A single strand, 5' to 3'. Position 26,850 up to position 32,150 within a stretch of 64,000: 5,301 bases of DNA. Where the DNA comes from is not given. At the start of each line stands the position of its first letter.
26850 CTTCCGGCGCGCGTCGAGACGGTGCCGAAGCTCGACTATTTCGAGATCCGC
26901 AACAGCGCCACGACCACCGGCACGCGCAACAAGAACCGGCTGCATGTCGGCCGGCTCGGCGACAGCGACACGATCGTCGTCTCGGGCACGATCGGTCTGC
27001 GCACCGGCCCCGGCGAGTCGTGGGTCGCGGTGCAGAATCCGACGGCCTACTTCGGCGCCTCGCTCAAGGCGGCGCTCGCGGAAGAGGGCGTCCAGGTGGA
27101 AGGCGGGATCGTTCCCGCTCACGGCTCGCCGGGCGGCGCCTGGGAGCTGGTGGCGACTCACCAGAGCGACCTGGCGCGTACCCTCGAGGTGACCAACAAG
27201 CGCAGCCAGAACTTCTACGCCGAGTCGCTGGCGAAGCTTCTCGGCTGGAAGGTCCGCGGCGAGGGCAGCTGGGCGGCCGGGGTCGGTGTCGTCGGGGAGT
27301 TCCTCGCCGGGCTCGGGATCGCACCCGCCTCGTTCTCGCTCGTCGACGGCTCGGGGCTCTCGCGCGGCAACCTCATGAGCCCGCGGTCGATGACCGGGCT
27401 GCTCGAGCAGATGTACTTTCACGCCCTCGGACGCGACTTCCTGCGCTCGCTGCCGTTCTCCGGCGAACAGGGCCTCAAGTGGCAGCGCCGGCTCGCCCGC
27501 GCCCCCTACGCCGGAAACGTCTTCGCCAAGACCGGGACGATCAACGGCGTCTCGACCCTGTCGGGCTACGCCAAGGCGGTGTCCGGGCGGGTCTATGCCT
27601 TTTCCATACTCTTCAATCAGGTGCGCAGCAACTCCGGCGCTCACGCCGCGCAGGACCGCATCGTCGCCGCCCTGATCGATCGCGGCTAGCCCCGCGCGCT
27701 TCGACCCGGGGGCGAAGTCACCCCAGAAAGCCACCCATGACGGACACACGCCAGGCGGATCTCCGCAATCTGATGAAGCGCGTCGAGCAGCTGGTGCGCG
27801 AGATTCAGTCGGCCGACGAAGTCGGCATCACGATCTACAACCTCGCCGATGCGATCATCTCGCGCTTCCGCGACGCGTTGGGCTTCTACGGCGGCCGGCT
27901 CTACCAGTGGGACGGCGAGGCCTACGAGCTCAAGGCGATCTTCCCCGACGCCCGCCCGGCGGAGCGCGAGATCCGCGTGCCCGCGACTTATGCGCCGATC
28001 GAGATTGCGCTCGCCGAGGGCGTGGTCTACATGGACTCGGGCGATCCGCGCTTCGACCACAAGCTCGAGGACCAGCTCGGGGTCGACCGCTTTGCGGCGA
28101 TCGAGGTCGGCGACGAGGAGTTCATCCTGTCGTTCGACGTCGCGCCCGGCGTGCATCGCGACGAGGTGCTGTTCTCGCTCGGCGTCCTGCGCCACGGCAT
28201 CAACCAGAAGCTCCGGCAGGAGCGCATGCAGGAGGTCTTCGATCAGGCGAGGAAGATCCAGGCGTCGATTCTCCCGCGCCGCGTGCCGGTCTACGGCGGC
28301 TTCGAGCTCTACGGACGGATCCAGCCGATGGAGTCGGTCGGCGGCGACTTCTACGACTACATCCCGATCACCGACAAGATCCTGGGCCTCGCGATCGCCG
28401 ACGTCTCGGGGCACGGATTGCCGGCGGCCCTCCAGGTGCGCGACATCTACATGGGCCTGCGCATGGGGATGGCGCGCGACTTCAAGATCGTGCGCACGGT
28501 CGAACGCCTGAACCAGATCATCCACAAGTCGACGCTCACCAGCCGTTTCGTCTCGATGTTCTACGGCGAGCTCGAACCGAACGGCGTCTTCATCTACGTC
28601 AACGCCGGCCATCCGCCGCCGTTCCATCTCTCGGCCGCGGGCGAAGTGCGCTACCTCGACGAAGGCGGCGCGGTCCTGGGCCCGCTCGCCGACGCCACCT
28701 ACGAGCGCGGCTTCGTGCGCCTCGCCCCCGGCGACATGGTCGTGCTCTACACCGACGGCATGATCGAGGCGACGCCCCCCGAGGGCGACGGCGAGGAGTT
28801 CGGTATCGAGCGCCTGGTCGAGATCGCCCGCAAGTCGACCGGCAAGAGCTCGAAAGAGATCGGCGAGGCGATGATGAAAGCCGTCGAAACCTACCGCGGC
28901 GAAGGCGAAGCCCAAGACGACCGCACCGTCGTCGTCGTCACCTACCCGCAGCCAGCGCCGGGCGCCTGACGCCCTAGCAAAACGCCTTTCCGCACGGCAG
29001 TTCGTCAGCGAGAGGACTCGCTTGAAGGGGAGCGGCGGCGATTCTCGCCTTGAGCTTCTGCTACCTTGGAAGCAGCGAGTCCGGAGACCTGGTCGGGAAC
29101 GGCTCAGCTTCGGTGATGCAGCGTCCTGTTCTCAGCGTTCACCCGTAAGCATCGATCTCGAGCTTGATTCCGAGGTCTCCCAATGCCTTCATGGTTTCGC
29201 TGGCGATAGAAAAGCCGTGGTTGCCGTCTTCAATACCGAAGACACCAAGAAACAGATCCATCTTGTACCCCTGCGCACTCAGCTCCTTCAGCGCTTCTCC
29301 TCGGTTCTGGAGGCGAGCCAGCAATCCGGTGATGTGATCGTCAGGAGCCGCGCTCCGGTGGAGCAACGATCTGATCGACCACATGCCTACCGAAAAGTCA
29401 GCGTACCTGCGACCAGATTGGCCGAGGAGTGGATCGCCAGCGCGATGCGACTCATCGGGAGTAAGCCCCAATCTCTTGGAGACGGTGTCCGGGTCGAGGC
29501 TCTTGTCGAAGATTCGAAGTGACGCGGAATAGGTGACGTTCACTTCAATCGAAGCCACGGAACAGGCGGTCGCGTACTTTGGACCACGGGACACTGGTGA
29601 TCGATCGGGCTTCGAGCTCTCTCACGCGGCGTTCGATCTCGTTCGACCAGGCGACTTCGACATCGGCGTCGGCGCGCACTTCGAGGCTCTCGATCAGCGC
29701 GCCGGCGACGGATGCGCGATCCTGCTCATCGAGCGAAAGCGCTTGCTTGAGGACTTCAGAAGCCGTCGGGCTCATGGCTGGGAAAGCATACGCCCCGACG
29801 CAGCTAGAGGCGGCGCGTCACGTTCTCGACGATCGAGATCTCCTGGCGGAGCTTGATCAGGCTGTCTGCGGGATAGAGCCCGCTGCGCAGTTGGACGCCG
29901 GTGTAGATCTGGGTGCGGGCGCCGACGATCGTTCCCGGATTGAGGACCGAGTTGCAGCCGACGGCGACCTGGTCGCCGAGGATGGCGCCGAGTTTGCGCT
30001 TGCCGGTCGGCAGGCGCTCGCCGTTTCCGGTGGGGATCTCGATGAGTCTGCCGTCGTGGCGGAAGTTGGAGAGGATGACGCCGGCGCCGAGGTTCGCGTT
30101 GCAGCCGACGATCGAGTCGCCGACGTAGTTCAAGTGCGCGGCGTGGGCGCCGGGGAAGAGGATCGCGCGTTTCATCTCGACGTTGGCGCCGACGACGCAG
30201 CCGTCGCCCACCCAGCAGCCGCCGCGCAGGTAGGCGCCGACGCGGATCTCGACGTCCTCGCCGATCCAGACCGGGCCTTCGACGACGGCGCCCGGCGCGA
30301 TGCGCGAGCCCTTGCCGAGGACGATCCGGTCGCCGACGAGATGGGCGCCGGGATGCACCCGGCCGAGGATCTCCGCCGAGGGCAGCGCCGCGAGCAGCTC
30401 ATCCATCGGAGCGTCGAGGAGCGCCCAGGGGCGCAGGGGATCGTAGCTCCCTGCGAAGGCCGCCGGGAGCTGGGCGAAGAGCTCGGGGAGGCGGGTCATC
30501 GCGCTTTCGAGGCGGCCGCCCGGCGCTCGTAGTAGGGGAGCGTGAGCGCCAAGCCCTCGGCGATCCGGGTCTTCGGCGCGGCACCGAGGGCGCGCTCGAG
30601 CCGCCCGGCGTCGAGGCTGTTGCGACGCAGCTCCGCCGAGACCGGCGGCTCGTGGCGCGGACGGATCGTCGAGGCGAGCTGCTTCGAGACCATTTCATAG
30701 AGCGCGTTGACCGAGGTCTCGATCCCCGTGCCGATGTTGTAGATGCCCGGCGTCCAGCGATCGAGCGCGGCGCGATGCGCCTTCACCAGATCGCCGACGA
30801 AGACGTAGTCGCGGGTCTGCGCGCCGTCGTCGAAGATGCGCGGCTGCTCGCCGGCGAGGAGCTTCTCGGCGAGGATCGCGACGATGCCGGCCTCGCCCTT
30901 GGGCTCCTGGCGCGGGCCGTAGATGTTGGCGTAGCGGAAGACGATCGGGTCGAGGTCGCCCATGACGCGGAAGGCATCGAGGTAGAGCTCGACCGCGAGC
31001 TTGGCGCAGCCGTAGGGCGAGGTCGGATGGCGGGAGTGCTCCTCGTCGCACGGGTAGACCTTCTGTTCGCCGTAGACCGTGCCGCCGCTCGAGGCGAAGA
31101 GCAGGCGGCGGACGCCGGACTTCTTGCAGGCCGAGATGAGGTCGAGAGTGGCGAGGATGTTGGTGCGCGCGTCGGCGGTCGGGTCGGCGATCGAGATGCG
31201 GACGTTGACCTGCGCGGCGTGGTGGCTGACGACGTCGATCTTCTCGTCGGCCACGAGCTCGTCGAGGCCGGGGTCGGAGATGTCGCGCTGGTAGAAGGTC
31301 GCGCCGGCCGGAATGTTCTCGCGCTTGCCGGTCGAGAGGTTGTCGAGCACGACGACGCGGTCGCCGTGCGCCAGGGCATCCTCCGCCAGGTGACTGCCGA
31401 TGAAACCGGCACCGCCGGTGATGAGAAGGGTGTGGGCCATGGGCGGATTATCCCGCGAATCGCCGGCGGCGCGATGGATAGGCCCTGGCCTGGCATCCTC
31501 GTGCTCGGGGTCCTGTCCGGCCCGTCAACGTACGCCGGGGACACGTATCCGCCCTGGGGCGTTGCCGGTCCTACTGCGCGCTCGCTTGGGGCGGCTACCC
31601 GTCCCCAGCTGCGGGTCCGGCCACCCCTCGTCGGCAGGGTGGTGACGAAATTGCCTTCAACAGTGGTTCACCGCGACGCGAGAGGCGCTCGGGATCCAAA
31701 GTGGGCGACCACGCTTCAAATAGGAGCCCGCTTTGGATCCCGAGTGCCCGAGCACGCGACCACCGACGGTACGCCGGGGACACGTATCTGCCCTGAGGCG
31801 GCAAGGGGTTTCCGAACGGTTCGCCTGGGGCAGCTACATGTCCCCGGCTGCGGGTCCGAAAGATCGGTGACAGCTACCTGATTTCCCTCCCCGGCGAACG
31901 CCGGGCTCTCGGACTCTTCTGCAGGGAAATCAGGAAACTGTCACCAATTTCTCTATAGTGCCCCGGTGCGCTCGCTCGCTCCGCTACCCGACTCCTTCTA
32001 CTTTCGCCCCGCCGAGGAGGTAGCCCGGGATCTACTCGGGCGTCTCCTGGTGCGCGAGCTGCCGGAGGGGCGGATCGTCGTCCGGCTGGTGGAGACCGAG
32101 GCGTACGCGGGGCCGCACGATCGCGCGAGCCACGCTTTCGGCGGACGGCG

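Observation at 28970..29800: Low-GC islet: Unstab_antitox antitoxin upstream of a DUF4279 protein, a candidate unconventional toxin-antitoxin pair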

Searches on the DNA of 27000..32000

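Call 70: search_rna_families(source=window, start=27000, end=32000, threshold=evalue, max_evalue=0.1)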
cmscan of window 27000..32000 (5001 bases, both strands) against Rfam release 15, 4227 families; matches with E-value up to 0.1: 0.
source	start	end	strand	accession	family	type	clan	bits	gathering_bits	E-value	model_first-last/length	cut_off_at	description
